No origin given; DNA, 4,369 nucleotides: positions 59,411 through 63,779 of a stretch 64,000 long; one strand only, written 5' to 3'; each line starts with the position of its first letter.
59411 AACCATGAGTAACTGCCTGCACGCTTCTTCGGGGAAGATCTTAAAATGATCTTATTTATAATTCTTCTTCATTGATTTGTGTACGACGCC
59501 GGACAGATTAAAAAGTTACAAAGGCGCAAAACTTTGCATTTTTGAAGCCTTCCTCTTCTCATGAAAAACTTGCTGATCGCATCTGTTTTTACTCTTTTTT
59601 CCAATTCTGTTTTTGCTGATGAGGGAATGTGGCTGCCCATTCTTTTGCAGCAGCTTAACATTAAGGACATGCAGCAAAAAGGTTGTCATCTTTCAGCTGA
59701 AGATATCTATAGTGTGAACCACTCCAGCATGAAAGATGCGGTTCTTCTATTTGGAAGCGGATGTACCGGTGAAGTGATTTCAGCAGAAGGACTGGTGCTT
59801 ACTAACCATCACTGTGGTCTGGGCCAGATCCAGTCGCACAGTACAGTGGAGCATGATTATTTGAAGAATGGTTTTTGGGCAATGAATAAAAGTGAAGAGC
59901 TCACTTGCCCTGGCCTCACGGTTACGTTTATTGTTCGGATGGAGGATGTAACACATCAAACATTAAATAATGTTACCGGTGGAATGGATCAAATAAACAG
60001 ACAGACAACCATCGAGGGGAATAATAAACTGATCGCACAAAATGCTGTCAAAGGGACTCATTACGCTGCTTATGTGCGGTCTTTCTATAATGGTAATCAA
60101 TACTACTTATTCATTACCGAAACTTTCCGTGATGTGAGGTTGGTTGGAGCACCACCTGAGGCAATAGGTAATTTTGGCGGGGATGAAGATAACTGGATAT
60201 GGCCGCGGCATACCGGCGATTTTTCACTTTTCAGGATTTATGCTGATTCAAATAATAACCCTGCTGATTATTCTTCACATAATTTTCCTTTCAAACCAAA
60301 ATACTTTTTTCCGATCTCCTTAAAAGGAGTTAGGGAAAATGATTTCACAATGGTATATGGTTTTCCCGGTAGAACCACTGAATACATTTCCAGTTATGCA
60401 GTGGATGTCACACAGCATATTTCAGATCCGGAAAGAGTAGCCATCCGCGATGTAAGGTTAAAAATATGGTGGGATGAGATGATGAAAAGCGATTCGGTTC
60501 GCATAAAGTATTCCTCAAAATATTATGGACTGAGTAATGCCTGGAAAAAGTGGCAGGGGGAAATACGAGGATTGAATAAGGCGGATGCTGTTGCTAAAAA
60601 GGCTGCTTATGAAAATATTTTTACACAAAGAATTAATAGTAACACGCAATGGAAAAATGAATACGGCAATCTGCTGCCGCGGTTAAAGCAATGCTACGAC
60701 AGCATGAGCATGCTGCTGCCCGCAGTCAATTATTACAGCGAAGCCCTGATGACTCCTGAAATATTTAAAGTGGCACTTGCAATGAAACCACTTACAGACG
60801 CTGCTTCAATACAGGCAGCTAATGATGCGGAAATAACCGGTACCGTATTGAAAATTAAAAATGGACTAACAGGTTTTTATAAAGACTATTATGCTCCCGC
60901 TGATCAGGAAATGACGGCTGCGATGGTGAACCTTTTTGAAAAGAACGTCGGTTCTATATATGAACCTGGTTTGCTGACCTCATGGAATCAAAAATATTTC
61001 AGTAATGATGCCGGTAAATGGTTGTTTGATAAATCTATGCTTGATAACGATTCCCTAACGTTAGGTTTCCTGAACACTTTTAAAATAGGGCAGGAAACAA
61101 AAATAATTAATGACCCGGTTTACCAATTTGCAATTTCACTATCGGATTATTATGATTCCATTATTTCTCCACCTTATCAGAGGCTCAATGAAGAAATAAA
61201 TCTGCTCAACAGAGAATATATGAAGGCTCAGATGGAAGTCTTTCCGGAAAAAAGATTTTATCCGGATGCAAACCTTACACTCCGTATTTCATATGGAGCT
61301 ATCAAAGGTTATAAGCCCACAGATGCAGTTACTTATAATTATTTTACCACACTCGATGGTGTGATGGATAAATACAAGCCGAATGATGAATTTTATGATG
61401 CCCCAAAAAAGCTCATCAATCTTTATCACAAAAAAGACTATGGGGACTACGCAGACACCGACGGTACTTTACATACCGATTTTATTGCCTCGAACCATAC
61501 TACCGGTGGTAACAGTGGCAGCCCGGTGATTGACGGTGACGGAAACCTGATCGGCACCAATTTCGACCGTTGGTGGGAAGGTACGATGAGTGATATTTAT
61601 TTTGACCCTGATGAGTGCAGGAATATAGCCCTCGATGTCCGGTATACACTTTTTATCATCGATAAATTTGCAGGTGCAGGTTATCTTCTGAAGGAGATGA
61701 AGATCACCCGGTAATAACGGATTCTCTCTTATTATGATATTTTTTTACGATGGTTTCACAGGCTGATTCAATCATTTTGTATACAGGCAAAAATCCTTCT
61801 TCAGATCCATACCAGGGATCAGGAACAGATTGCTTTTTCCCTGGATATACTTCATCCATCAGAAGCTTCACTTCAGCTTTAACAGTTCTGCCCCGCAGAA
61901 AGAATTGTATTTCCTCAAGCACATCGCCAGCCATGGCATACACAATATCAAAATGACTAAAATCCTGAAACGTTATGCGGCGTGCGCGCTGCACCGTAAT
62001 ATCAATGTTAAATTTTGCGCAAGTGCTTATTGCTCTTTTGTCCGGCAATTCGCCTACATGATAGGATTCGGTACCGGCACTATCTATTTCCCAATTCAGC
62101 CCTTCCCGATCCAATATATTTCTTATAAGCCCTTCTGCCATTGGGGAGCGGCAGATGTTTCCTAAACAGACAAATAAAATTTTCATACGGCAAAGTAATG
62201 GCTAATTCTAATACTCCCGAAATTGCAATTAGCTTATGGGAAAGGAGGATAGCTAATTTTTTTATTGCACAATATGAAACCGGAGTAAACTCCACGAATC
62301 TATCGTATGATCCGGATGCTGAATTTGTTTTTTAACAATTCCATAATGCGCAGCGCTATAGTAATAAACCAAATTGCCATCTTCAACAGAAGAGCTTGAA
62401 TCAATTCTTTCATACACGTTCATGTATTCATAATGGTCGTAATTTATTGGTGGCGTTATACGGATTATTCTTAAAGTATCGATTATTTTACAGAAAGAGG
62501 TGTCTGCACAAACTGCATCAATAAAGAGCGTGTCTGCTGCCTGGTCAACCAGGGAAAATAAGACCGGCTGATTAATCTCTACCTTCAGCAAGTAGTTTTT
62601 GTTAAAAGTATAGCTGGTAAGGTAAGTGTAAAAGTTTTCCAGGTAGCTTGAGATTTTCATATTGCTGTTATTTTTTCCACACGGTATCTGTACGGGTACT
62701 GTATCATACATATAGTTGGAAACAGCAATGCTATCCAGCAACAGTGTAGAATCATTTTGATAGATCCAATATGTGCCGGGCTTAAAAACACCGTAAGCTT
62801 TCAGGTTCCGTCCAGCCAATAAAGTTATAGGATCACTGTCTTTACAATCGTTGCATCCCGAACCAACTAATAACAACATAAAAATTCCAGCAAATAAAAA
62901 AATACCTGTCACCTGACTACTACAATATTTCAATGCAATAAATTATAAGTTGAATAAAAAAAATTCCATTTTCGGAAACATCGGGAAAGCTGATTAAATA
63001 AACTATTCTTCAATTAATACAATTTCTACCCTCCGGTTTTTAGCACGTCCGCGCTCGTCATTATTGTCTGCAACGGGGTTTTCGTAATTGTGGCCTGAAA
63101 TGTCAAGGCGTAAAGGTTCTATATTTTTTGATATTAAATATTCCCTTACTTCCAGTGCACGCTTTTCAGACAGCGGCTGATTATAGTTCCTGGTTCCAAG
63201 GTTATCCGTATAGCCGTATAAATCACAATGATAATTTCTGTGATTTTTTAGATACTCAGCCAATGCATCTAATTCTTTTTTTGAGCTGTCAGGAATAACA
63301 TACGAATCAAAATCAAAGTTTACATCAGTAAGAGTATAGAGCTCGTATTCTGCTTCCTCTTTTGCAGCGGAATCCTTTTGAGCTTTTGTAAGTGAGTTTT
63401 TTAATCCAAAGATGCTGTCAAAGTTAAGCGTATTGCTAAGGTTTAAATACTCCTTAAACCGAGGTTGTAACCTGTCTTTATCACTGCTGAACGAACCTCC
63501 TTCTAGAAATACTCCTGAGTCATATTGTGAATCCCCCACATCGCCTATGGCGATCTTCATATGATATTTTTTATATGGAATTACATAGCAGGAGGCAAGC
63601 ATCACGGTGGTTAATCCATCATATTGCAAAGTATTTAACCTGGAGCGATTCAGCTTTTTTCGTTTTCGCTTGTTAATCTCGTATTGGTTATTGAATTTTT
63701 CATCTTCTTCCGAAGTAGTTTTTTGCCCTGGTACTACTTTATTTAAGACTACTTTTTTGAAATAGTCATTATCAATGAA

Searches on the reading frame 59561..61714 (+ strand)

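Call 8: search_protein_families(library=pfam, proteins=[window:59561-61714:+])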
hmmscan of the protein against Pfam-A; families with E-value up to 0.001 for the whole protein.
window:59561-61714:+ (717 aa): 3 families
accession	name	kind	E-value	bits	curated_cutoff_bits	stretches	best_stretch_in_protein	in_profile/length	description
PF10459.15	Peptidase_S46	-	1.5e-219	731.7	22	1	19-715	1-698/698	Peptidase S46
PF13365.12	Trypsin_2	-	3.5e-06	28.3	27.6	0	643-665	121-143/144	Trypsin-like peptidase domain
PF00089.32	Trypsin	-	4.2e-05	23.9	20.6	0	62-91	18-47/220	Trypsin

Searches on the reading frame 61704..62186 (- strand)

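Call 8: search_protein_families(library=pfam, proteins=[window:61704-62186:-])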
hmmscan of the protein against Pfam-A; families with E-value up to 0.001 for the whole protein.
window:61704-62186:- (160 aa): 1 family
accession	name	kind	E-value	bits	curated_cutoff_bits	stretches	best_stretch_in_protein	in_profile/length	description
PF01451.26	LMWPc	-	5.1e-36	124.5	23.2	1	3-145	1-142/144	Low molecular weight phosphotyrosine protein phosphatase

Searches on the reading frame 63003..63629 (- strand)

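Call 8: search_protein_families(library=pfam, proteins=[window:63003-63629:-])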
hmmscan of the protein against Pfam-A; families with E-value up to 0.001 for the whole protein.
window:63003-63629:- (208 aa): 1 family
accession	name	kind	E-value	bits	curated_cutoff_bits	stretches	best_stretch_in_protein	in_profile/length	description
PF00691.25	OmpA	-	2.2e-21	76.5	27.2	1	105-199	2-98/98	OmpA family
